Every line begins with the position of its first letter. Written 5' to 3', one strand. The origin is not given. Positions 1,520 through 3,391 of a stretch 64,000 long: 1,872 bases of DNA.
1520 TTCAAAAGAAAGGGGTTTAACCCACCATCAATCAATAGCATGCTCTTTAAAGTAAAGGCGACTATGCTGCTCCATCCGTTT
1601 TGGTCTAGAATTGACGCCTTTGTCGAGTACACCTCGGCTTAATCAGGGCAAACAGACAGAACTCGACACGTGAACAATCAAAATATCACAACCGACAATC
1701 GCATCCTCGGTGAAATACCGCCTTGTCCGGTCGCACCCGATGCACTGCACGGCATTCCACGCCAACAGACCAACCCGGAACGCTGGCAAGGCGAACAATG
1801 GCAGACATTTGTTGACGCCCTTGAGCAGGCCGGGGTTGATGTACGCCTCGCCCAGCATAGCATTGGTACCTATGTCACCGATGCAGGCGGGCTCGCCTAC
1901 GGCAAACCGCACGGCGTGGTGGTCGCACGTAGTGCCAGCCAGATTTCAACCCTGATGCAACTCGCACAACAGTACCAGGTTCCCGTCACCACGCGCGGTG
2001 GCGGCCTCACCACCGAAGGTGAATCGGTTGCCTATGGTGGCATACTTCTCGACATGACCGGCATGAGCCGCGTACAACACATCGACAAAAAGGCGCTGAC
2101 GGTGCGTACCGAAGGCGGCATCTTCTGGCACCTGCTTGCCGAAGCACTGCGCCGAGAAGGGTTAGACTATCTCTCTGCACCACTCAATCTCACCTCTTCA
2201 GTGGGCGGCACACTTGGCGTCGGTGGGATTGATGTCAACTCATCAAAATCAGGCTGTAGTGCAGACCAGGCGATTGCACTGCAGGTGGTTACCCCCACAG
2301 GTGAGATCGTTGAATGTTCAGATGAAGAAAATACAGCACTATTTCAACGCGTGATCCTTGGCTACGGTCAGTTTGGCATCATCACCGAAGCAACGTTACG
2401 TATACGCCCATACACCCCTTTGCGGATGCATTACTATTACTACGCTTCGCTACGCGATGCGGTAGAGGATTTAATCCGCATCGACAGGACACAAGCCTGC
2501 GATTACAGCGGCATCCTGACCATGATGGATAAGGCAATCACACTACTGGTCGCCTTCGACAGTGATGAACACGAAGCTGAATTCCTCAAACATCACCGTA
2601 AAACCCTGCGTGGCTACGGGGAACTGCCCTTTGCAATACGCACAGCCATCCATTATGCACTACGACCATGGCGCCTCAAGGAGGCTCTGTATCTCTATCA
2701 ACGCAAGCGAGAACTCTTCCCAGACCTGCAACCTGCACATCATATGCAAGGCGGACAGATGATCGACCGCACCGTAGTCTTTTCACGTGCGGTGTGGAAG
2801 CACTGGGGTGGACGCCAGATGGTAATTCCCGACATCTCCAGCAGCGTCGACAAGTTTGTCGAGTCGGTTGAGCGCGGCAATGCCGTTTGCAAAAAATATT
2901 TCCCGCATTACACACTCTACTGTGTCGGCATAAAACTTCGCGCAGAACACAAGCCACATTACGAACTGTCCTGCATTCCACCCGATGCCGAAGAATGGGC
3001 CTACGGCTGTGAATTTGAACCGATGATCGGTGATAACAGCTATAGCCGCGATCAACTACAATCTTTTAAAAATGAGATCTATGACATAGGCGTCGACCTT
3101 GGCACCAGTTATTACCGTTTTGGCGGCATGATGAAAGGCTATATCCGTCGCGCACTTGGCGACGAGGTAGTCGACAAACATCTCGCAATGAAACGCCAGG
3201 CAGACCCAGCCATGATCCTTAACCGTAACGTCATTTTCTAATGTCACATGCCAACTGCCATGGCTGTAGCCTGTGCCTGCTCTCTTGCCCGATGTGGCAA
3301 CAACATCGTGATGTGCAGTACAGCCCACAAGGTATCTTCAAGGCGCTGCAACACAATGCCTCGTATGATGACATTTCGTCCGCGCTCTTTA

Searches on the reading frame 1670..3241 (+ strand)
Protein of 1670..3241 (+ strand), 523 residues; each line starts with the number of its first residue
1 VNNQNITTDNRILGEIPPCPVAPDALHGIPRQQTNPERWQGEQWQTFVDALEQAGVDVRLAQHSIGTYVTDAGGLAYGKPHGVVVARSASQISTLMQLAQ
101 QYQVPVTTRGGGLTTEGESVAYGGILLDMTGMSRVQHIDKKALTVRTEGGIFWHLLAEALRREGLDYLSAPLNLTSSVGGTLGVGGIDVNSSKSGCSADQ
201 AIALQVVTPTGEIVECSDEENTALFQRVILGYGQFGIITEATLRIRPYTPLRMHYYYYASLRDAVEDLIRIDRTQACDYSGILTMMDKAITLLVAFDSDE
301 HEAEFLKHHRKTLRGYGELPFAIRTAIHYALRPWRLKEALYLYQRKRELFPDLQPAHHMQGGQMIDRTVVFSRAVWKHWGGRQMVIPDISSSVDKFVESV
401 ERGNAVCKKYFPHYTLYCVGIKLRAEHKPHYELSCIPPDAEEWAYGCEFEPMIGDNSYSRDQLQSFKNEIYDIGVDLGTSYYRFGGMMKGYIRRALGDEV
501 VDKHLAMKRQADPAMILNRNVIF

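Call 25: search_protein_families(library=pfam, proteins=[window:1670-3241:+], max_evalue=0.00001)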
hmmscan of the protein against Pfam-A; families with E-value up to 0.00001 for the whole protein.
window:1670-3241:+ (523 aa): 1 family
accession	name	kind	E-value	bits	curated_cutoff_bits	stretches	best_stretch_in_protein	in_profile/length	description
PF01565.28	FAD_binding_4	-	2.2e-28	99.1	26.4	1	80-217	1-139/139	FAD binding domain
